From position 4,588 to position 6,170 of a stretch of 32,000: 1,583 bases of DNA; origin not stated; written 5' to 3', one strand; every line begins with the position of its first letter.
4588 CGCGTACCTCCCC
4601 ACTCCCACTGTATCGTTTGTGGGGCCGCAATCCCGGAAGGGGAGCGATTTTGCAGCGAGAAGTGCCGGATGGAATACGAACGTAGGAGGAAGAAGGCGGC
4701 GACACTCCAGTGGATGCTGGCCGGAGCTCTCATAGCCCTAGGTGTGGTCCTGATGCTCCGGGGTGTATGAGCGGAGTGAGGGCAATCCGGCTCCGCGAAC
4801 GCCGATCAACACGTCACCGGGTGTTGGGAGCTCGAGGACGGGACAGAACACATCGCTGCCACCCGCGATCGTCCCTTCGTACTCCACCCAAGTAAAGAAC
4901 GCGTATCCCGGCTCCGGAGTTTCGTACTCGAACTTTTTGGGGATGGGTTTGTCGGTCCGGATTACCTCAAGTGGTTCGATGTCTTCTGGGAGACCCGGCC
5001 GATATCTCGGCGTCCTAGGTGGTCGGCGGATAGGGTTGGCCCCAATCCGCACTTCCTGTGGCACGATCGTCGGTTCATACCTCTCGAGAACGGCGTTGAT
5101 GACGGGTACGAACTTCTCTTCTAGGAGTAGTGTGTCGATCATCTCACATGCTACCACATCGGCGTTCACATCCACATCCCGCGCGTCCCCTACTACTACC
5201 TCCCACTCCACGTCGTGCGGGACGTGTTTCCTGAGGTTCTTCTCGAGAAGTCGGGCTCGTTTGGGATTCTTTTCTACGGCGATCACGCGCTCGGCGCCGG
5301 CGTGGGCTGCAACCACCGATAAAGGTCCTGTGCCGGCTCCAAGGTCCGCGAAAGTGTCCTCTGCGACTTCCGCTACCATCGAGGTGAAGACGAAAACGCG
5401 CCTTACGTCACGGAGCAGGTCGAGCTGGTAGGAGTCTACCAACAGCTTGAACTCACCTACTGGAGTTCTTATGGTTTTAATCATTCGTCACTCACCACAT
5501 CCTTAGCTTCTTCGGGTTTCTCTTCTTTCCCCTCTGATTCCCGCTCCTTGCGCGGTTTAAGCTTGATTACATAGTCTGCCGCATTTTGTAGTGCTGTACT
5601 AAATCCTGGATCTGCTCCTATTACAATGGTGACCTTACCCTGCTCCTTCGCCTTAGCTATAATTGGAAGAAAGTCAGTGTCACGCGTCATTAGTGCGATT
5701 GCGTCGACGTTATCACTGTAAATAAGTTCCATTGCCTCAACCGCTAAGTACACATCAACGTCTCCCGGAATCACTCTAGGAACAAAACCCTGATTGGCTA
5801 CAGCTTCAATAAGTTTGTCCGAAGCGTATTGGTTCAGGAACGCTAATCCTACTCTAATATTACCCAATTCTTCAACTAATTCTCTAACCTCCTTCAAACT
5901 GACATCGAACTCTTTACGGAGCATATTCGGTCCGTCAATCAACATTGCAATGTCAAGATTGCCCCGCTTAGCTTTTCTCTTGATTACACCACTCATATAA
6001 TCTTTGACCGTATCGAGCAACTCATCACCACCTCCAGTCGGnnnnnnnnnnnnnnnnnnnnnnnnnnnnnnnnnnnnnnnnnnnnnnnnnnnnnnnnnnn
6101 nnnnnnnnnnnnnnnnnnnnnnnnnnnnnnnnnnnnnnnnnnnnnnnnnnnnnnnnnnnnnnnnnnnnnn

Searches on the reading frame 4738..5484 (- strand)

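Call 45: search_protein_families(library=pfam, proteins=[window:4738-5484:-], max_evalue=0.0001)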
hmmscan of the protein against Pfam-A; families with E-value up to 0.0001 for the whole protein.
window:4738-5484:- (248 aa): 4 families
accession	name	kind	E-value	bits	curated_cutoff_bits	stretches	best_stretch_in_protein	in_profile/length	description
PF02475.24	TRM5-TYW2_MTfase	-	4.3e-09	37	28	1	42-112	37-109/164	TRM5/TYW2 methyltransferase domain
PF03602.21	Cons_hypoth95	-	2.9e-06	27.5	24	1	29-102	29-101/182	Conserved hypothetical protein 95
PF13649.12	Methyltransf_25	-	1e-05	26.6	27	1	47-117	3-75/97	Methyltransferase domain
PF06325.19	PrmA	-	3.2e-05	24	22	1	42-121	162-240/296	Ribosomal protein L11 methyltransferase (PrmA)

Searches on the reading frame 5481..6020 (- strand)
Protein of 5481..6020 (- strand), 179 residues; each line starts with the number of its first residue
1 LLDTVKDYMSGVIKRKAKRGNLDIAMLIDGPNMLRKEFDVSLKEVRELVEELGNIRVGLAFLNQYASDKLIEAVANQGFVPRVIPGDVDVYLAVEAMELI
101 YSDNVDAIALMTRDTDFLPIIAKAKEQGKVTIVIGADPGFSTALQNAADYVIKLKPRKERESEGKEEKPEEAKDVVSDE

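Call 45: search_protein_families(library=pfam, proteins=[window:5481-6020:-], max_evalue=0.0001)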
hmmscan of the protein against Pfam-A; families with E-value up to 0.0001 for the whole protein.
window:5481-6020:- (179 aa): 1 family
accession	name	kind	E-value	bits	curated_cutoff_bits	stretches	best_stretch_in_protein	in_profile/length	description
PF01936.24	NYN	-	3.7e-26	92.8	24.2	1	24-154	2-144/145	NYN domain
